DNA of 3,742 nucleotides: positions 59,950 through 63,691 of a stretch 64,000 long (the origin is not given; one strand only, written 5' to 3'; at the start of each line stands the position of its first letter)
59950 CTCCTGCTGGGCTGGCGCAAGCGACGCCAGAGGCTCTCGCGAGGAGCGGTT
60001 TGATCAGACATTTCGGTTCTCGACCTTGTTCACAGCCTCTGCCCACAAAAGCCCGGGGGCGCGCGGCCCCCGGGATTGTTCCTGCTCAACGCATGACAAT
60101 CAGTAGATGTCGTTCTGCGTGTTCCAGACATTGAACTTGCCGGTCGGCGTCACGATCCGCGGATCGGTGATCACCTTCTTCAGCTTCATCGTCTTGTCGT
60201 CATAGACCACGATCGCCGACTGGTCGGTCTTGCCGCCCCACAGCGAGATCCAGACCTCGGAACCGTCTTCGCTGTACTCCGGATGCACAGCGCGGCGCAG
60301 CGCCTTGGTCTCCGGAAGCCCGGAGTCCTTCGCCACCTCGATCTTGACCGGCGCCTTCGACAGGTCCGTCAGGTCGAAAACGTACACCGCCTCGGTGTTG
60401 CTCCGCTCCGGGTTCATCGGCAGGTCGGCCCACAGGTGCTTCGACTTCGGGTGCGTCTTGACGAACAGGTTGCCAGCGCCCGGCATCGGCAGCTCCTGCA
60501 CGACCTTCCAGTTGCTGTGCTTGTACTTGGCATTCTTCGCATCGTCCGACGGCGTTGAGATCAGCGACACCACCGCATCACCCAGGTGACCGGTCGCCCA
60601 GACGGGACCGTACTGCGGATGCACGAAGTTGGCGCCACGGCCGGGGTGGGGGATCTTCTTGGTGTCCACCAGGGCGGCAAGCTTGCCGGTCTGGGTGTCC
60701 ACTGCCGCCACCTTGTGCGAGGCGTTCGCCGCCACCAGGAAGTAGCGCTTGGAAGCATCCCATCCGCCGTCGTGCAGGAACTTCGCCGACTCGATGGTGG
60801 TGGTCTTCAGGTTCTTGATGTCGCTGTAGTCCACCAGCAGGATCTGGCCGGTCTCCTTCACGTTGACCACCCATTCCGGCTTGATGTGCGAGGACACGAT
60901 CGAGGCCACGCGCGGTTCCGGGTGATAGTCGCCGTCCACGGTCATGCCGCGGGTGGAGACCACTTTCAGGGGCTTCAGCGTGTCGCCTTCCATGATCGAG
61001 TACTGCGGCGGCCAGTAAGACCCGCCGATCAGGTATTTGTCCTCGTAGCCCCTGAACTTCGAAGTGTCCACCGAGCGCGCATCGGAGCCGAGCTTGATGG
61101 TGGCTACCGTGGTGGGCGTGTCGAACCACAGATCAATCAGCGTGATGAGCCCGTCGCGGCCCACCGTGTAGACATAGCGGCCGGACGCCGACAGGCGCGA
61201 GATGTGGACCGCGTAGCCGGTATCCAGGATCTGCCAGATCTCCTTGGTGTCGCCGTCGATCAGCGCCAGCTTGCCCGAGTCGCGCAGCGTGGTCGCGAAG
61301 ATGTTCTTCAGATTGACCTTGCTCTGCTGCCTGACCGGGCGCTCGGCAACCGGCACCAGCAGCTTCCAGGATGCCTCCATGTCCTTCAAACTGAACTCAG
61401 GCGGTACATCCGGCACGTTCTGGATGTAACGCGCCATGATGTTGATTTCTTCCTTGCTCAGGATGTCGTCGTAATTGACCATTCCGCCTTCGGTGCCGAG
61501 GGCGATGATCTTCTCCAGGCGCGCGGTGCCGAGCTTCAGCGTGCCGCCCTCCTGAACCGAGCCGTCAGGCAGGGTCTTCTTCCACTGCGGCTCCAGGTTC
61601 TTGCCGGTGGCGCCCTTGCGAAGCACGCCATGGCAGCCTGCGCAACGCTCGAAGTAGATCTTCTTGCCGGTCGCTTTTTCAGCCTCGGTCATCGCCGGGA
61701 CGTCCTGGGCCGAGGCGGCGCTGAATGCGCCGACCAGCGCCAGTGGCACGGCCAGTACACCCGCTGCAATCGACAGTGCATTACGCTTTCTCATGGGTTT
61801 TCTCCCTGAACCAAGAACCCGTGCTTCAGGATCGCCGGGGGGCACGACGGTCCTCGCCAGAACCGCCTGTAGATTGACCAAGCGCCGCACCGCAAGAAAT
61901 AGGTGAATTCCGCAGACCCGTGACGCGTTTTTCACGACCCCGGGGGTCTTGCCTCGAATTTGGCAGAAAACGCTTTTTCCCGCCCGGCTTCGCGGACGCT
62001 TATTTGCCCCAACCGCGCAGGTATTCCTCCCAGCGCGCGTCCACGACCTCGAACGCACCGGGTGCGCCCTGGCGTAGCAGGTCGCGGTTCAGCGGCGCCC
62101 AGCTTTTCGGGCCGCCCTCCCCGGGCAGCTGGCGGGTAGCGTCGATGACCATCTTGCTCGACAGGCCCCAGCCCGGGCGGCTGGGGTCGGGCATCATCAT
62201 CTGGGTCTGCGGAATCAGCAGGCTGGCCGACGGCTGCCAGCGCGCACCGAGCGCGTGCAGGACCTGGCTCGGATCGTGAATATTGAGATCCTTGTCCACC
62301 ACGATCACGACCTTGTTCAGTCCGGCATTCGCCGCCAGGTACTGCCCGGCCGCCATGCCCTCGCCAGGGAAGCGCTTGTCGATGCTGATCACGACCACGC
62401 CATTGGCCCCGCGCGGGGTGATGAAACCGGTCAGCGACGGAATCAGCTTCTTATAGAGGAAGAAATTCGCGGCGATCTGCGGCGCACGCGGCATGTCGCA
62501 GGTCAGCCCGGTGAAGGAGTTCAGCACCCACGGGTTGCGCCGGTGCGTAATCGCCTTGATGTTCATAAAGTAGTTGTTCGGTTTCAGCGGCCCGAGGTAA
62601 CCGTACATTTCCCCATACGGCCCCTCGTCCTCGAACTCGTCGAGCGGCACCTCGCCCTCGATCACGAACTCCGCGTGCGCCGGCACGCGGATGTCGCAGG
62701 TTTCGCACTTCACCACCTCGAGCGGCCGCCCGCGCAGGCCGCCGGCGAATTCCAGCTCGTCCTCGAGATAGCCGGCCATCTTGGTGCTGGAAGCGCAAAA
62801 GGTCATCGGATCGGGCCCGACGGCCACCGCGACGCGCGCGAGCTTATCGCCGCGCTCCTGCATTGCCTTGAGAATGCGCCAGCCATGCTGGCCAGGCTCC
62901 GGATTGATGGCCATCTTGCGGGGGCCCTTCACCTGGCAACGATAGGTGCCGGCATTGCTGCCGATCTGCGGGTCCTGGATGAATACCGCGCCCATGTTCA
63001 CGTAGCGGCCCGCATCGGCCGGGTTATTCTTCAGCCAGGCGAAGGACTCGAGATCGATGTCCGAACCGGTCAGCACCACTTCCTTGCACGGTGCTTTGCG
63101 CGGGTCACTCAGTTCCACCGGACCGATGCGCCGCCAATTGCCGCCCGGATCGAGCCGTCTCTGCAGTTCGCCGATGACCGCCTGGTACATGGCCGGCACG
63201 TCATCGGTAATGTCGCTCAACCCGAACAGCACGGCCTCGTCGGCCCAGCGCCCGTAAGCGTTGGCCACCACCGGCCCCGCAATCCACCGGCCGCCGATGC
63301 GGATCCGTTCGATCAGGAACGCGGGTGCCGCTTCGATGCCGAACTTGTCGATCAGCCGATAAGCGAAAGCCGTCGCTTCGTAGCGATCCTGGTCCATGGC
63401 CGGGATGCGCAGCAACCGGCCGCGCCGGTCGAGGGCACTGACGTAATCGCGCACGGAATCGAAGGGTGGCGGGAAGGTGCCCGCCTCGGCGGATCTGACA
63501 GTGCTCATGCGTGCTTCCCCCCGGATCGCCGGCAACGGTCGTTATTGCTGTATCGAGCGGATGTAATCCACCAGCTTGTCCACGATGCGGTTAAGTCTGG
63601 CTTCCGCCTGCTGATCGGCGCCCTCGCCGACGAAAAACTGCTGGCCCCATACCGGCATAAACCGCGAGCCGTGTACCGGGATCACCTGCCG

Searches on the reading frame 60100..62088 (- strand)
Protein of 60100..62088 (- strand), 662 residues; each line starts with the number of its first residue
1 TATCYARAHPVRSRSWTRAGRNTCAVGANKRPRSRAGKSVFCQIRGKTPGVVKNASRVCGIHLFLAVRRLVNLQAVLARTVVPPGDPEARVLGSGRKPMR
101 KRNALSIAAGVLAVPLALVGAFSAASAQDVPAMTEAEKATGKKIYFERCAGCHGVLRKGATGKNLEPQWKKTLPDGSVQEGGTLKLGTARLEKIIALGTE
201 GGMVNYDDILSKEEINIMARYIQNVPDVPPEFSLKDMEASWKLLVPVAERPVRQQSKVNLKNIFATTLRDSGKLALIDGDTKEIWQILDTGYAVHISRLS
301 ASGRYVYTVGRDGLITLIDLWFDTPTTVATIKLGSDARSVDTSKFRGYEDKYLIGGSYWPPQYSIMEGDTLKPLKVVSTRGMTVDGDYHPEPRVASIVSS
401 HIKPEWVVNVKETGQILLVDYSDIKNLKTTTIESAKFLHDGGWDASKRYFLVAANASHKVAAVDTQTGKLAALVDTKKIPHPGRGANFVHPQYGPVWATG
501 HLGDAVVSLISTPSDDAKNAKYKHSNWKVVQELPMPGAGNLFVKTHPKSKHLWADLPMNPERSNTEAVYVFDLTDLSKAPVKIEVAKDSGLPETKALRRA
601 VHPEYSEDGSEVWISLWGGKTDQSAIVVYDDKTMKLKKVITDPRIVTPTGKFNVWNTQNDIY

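Call 10: search_protein_families(library=pfam, proteins=[window:60100-62088:-], max_evalue=0.001)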
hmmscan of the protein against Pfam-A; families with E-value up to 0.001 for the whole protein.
window:60100-62088:- (662 aa): 3 families
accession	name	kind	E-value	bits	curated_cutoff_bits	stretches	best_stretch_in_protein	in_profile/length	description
PF02239.22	Cytochrom_D1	-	6.8e-150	499.1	25.5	1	259-657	2-368/368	Cytochrome D1 heme domain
PF13442.11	Cytochrome_CBB3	-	2.3e-08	34.7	27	1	137-222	2-68/68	Cytochrome C oxidase, cbb3-type, subunit III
PF00034.26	Cytochrom_C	-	5.1e-07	31.4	21.3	1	139-225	2-89/90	Cytochrome c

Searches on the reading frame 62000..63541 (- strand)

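Call 10: search_protein_families(library=pfam, proteins=[window:62000-63541:-], max_evalue=0.001)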
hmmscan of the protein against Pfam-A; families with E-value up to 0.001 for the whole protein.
window:62000-63541:- (513 aa): 3 families
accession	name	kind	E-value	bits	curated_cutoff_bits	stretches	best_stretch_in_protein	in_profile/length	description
PF01977.22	UbiD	-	4e-56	189.9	23.3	1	148-345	6-204/206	3-octaprenyl-4-hydroxybenzoate carboxy-lyase Rift-related domain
PF20696.2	UbiD_C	-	6.7e-19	68.6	24.2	1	363-468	16-127/127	3-octaprenyl-4-hydroxybenzoate carboxy-lyase C-terminal domain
PF20695.2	UbiD_N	-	3.4e-05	24.3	24.3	1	35-110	2-67/78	3-octaprenyl-4-hydroxybenzoate carboxy-lyase N-terminal domain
